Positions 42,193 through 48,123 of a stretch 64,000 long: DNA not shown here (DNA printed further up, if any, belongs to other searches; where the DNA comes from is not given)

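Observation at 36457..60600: ICE-wide array of tandem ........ palindromes at every transcription-unit junction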

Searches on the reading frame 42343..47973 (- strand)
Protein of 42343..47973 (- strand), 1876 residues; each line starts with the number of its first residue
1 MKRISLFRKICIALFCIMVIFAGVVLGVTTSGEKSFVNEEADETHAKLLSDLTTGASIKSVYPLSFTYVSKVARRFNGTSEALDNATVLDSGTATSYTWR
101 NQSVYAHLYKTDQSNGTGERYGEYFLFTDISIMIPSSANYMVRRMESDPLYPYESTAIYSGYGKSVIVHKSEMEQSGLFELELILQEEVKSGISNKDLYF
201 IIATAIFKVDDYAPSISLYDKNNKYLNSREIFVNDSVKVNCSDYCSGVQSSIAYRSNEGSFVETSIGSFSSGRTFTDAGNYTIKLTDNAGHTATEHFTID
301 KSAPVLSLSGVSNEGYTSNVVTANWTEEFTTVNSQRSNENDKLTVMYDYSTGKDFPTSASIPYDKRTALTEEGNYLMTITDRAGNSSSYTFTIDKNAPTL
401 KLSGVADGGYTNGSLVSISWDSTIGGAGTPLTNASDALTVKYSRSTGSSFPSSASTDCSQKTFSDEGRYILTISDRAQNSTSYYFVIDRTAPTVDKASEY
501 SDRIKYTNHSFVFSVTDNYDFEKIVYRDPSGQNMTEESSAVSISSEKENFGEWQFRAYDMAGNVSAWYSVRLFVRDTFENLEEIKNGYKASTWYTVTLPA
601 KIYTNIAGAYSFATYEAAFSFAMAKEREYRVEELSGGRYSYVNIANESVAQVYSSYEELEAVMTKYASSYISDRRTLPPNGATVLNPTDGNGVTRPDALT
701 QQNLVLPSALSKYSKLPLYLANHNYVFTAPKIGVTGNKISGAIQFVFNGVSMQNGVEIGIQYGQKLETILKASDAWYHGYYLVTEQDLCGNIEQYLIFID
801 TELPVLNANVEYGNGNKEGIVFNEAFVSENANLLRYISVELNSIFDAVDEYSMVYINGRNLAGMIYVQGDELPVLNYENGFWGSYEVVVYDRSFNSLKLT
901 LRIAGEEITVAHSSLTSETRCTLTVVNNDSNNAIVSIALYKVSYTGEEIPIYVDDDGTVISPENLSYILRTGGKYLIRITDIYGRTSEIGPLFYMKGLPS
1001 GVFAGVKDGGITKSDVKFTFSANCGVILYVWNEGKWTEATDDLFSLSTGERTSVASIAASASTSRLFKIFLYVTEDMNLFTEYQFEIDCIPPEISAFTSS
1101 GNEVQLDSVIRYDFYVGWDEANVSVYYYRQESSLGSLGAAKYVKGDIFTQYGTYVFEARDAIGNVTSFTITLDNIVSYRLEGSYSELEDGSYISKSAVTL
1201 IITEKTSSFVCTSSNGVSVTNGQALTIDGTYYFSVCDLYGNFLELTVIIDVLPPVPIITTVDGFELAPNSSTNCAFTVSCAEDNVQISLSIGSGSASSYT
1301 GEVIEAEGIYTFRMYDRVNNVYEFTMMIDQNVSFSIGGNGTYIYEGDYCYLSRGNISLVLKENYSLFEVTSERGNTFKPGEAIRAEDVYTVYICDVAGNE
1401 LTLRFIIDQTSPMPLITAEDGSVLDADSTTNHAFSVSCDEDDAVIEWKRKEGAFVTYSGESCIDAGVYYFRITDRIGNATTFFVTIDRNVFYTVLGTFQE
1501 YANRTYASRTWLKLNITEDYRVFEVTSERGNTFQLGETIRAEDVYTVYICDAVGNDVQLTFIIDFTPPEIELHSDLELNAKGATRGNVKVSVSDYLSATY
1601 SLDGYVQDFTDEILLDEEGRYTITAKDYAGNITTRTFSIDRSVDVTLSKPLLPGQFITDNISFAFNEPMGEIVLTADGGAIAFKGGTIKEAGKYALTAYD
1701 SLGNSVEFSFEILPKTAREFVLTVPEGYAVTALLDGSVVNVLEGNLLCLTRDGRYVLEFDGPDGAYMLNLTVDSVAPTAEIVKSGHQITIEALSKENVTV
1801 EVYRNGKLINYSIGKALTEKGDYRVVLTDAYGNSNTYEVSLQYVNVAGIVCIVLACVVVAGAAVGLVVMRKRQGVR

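Call 6: search_protein_families(library=pfam, proteins=[window:42343-47973:-], max_evalue=0.01)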
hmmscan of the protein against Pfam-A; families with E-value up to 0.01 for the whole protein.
window:42343-47973:- (1876 aa): 1 family
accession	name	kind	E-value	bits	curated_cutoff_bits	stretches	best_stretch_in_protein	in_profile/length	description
PF06832.18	BiPBP_C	-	9.1e-07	29.1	26.8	0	1780-1836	28-87/90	Penicillin-Binding Protein C-terminus Family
